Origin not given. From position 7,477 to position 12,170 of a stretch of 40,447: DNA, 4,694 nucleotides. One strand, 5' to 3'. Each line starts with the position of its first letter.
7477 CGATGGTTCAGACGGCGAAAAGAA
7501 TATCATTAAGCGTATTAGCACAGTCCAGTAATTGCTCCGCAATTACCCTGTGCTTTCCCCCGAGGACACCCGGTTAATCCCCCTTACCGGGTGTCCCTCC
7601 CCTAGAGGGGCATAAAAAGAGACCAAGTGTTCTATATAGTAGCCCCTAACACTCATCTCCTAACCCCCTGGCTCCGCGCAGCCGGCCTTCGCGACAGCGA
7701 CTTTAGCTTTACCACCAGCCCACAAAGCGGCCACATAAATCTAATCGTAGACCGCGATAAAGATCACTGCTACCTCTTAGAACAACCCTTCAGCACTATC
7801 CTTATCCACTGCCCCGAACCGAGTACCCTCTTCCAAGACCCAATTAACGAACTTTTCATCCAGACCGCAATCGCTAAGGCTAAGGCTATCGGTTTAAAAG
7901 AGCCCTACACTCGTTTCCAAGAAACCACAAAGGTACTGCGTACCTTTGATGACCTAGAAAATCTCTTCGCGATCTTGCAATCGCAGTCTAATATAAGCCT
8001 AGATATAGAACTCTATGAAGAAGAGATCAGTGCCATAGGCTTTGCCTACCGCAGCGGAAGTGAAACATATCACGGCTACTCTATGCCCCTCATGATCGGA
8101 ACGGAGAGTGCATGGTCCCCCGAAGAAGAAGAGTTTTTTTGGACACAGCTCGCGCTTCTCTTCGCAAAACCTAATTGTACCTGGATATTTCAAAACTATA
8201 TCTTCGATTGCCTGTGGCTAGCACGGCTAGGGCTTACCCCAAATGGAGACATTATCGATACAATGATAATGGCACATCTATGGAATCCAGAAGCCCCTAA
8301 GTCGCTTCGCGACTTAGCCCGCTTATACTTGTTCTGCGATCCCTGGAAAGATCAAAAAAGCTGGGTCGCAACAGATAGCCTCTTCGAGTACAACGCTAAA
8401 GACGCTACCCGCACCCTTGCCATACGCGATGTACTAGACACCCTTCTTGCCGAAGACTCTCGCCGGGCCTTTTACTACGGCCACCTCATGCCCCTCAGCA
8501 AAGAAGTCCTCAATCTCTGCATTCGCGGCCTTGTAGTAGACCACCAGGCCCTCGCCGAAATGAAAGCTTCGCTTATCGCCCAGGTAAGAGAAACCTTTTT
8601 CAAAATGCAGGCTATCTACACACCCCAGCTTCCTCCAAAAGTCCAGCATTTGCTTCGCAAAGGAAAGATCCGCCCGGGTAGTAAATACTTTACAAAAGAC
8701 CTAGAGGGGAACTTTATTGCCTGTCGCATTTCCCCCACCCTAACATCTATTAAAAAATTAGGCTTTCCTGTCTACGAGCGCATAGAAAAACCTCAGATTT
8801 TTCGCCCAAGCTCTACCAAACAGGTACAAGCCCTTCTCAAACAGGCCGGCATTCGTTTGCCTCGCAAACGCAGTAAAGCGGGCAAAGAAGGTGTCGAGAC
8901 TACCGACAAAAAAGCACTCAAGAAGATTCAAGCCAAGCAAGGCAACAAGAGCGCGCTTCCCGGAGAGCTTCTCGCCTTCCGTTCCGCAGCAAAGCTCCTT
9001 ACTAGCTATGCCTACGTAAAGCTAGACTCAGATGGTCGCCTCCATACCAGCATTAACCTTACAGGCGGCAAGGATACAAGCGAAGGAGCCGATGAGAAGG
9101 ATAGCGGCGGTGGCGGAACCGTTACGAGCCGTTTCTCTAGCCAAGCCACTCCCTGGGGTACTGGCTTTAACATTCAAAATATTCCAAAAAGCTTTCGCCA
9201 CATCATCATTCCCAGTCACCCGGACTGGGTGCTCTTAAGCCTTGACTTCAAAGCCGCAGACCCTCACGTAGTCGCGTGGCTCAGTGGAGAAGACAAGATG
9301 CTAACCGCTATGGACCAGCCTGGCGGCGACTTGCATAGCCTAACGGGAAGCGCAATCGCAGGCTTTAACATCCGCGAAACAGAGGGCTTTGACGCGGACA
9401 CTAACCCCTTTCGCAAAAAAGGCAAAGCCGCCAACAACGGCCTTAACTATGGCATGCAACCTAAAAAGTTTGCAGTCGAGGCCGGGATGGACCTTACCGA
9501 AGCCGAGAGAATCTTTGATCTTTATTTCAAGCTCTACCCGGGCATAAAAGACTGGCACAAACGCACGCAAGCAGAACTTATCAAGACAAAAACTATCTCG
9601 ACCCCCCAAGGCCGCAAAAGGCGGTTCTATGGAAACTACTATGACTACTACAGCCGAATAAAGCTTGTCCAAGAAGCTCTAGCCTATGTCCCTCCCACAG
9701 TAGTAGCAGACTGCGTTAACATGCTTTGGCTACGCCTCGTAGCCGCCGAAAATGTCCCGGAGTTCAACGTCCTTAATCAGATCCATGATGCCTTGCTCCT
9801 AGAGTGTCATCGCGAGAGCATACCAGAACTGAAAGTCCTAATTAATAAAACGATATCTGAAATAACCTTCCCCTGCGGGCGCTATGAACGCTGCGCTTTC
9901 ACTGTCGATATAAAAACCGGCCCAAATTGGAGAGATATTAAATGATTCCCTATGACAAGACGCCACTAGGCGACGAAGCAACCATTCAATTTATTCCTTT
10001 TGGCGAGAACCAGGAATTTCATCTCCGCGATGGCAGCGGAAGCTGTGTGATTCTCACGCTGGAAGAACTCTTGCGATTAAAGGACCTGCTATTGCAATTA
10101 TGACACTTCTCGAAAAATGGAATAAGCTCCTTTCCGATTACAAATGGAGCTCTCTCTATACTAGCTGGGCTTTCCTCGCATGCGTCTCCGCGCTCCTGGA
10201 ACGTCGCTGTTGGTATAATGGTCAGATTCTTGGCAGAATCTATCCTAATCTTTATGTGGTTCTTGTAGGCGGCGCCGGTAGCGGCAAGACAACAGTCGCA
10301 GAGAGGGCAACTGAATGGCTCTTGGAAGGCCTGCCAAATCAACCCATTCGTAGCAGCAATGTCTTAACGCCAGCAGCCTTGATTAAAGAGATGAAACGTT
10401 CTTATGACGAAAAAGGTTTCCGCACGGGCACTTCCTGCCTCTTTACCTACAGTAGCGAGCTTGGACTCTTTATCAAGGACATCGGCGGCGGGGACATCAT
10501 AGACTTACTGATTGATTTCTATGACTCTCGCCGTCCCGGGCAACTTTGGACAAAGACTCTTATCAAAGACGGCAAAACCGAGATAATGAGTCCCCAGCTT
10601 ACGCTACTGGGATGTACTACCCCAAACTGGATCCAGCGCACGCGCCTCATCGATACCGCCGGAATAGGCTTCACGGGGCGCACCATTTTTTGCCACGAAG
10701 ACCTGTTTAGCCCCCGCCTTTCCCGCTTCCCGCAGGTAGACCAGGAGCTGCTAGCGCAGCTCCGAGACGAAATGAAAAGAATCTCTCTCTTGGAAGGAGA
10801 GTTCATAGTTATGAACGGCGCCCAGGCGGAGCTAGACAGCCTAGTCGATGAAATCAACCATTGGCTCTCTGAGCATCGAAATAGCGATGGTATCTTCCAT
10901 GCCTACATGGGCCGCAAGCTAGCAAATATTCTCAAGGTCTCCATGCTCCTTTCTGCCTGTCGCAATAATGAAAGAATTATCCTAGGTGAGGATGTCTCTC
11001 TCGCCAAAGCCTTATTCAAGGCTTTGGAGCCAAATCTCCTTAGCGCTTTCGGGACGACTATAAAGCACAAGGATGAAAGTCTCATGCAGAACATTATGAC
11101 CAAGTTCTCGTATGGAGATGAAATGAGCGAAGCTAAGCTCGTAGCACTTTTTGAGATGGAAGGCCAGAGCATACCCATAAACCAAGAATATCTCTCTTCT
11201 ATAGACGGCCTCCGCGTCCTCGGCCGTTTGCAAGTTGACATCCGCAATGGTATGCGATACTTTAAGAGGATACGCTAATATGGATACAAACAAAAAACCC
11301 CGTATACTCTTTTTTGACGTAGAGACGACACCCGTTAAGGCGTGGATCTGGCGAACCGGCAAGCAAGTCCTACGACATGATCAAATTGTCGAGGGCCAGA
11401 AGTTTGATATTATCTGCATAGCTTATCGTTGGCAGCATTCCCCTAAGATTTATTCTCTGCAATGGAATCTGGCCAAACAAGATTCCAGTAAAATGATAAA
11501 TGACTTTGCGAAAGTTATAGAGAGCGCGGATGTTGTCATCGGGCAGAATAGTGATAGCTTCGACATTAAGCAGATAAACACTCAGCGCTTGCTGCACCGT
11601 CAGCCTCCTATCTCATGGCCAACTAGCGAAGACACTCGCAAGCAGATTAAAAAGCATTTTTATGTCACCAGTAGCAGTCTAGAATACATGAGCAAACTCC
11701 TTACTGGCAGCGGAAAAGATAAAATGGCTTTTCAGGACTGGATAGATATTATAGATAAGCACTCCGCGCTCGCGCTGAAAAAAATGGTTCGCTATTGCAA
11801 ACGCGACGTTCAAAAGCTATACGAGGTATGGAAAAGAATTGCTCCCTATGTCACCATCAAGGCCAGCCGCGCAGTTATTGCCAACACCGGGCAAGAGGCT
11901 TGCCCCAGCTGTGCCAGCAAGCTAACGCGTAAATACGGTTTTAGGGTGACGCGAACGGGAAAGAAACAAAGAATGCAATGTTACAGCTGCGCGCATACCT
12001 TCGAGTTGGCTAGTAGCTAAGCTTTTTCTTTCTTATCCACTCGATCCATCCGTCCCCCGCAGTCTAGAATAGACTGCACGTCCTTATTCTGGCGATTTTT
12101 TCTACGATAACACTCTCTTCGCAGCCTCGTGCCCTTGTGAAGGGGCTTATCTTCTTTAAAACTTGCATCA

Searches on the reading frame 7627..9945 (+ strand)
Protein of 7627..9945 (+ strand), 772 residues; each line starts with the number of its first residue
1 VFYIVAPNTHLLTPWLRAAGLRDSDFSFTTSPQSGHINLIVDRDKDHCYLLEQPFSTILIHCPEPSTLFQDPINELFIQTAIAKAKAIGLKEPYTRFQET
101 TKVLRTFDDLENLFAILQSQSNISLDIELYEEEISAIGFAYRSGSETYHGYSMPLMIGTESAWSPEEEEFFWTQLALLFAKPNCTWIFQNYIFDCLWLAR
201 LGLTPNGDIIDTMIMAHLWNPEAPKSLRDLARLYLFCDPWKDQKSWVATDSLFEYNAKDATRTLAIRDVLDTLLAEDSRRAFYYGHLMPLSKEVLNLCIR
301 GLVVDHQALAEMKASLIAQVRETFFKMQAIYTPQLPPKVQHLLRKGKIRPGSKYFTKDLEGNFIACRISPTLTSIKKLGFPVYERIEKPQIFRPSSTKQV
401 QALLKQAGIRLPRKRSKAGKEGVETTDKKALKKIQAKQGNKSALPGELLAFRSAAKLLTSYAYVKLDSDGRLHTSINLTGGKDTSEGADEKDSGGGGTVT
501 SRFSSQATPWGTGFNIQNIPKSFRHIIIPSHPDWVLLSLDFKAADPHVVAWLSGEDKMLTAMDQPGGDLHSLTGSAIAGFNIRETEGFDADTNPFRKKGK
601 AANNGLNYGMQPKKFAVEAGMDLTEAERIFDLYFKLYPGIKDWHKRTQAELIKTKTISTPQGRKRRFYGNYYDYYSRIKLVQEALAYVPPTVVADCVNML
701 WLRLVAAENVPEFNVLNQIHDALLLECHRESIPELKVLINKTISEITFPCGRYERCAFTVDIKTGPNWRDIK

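Call 11: search_protein_families(library=pfam, proteins=[window:7627-9945:+], max_evalue=0.001)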
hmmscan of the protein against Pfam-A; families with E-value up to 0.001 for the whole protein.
window:7627-9945:+ (772 aa): 2 families
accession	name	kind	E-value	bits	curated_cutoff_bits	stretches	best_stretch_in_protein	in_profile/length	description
PF00476.26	DNA_pol_A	-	4.5e-44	151.4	34.3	1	384-769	24-380/381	DNA polymerase family A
PF01612.26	DNA_pol_A_exo1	-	2.1e-09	37.9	23.6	1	106-273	6-171/173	3'-5' exonuclease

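Call 23: find_related_loci(query=window:7627-9942:+, collection=viral_contigs, flank=10000)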
Query window:7627-9942:+ (772 aa) in viral_contigs; peptide patterns used: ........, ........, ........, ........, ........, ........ (x = any residue, [..] = any of these).
4 stretches matched a pattern, but none encodes a relative of the query by tblastn (E <= 1e-3).

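Call 26: search_dna_similar(query=window:7627-9942:+, collection=phages, mode=protein, max_evalue=0.00001)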
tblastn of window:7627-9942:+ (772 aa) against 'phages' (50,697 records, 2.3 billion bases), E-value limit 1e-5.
Records with a match: 2020; places in all: 2021; records where one place covers at least 80% of the query: 10.
Best place of each record, by identity: <60% 2020.
By first word of the organism name: Mycobacterium 770; Staphylococcus 280; Bacillus 148; Gordonia 96; Vibrio 93; Enterococcus 85; Microbacterium 66; Listeria 66; Salmonella 59; Rhodococcus 45; and 52 more.
By host as written in the record: Mycobacterium smegmatis mc2 155 557; - 132; Staphylococcus aureus 93; Mycobacterium smegmatis mc#155 89; Listeria monocytogenes 46; Mycobacterium smegmatis mc2155 42; Gordonia terrae 3612 40; Rhodococcus erythropolis RIA 643 37; and 346 more.
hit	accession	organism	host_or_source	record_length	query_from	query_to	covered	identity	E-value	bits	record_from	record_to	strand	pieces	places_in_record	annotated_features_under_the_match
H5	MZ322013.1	Gordonia phage AikoCarson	Gordonia terrae 3612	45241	34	768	95%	23.2%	1e-18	97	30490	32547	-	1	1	44: DNA polymerase I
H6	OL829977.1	Gordonia phage Amok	Gordonia rubripertincta NRRL B-16540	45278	34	768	95%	23.2%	1e-18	97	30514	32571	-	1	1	44: DNA polymerase I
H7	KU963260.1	Gordonia phage Emalyn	Gordonia terrae 3612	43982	34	768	95%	22.9%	9e-18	95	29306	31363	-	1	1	42: DNA polymerase I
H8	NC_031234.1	Gordonia phage Emalyn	Gordonia terrae 3612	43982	34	768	95%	22.9%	9e-18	95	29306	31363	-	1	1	42: DNA polymerase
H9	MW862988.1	Gordonia phage Tolls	Gordonia terrae CAG3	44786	34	768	95%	22.8%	3e-18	96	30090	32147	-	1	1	44: DNA polymerase I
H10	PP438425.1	Microcystis phage Mel-JY34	Microcystis elabens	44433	97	751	85%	25.3%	2e-33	145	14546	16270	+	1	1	DNA polymerase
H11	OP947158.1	Desulfofustis phage LS06-2018-MD01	-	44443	74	723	84%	24.9%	5e-28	127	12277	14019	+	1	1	DNA polymerase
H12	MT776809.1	Gordonia phage Buttrmlkdreams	Gordonia terrae CAG3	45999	34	768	79%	25.3%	8e-10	129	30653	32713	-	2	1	45: DNA polymerase I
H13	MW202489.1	Bacteriophage sp.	Manatee Spring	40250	123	723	78%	25.2%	5e-28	127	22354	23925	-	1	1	DNA polymerase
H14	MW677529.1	Rhodobacter phage RcZahn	Rhodobacter capsulatus YW1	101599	194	772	75%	26.1%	7e-23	111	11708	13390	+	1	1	15: DNA polymerase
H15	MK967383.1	Gordonia phage SweatNTears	Gordonia terrae 3612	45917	34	768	78%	24.8%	1e-8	128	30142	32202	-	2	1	44: DNA polymerase I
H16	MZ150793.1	Gordonia phage MScarn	Gordonia terrae 3612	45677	34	768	79%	24.5%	1e-9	132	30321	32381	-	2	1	47: DNA polymerase I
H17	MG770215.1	Gordonia phage Troje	Gordonia terrea 3612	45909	34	768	78%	24.6%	2e-9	131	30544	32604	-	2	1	DNA polymerase I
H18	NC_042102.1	Gordonia phage Troje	Gordonia terrea 3612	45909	34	768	78%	24.6%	2e-9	131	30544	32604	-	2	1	DNA polymerase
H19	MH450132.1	Gordonia phage SketchMex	Gordonia terrae 3612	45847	34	768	78%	24.5%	1e-8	128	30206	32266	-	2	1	43: DNA polymerase I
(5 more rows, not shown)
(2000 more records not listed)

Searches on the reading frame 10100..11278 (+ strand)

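Call 11: search_protein_families(library=pfam, proteins=[window:10100-11278:+], max_evalue=0.001)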
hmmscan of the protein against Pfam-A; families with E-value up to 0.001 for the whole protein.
window:10100-11278:+ (392 aa): 2 families
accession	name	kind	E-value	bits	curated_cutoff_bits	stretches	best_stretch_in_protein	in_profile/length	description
PF13148.11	DUF3987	-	6.4e-10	39.2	27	1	24-74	10-60/364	Protein of unknown function (DUF3987)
PF13401.12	AAA_22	-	0.00051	20.8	27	0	53-103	8-59/130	AAA domain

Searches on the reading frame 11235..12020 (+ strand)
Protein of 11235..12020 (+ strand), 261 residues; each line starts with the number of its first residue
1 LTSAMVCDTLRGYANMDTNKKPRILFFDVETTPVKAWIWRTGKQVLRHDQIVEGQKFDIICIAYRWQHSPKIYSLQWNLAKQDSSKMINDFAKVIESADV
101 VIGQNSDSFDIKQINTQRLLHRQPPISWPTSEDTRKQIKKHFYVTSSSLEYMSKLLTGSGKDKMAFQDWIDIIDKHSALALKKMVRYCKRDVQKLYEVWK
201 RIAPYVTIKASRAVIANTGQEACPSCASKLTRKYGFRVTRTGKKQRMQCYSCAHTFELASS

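Call 63: search_protein_families(library=pfam, proteins=[window:11235-12020:+], max_evalue=0.01)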
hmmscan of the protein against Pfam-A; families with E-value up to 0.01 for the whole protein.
window:11235-12020:+ (261 aa): 2 families
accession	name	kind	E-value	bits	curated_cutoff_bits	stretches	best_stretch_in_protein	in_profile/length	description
PF10108.15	DNA_pol_B_exo2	-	6.3e-05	23.2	24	0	60-139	15-93/213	Predicted 3'-5' exonuclease related to the exonuclease domain of PolB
PF13482.12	RNase_H_2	-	9.4e-05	22.9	22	1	59-201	17-163/165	RNase_H superfamily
